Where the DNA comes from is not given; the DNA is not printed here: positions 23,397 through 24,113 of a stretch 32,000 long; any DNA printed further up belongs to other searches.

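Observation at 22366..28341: CslA/GlxA-type glycan synthase and radical-copper-oxidase pair, facing a GH6 plus cupredoxin-like pair and preceded by an SGNH esterase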

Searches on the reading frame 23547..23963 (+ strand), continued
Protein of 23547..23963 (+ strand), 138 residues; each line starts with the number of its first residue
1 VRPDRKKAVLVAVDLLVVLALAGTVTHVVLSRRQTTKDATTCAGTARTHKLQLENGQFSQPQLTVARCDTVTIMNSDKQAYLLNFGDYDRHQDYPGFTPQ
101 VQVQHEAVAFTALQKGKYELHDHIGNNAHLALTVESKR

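Call 47: find_encoding_contigs(protein=P0189, flank=5000, max_places=1)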
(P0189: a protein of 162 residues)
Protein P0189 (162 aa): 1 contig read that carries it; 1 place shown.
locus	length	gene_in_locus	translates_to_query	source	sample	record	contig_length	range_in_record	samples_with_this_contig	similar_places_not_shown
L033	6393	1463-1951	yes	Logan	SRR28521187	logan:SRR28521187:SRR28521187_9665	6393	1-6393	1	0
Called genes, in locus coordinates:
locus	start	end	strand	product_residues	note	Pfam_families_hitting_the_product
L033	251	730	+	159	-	PF01569:PAP2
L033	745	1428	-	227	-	-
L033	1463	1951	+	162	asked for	-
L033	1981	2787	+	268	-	PF00763:THF_DHG_CYH, PF02882:THF_DHG_CYH_C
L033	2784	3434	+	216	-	-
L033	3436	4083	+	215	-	PF01177:Asp_Glu_race, PF07302:AroM (faint)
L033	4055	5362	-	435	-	PF08245:Mur_ligase_M, PF02875:Mur_ligase_C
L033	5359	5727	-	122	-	PF00072:Response_reg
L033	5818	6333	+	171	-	PF00583:Acetyltransf_1, PF13508:Acetyltransf_7 (weak), PF08445:FR47 (faint)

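Call 71: find_encoding_contigs(protein=P0230, flank=5000, max_places=2)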
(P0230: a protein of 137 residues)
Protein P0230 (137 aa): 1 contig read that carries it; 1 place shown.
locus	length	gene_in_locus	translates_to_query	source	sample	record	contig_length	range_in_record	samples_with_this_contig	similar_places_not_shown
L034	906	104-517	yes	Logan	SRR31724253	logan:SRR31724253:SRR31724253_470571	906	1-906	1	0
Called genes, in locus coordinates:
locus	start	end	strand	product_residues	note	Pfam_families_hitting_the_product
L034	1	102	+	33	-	?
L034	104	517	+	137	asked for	-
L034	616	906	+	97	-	?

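Call 72: find_encoding_contigs(protein=P0200, flank=5000, max_places=2)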
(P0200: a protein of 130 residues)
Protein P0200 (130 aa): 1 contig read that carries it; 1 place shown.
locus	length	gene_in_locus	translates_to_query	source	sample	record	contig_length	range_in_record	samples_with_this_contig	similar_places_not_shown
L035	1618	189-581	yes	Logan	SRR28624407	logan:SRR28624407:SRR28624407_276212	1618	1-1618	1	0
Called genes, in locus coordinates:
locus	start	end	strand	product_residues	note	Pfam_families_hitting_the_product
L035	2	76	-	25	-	?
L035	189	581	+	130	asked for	-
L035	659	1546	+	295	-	PF06481:COX_ARM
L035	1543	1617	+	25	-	?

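Call 79: search_protein_families(library=ncbifam, proteins=[window:23547-23963:+], max_evalue=0.001)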
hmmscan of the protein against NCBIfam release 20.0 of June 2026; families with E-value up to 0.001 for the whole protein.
window:23547-23963:+ (138 aa): 0 families
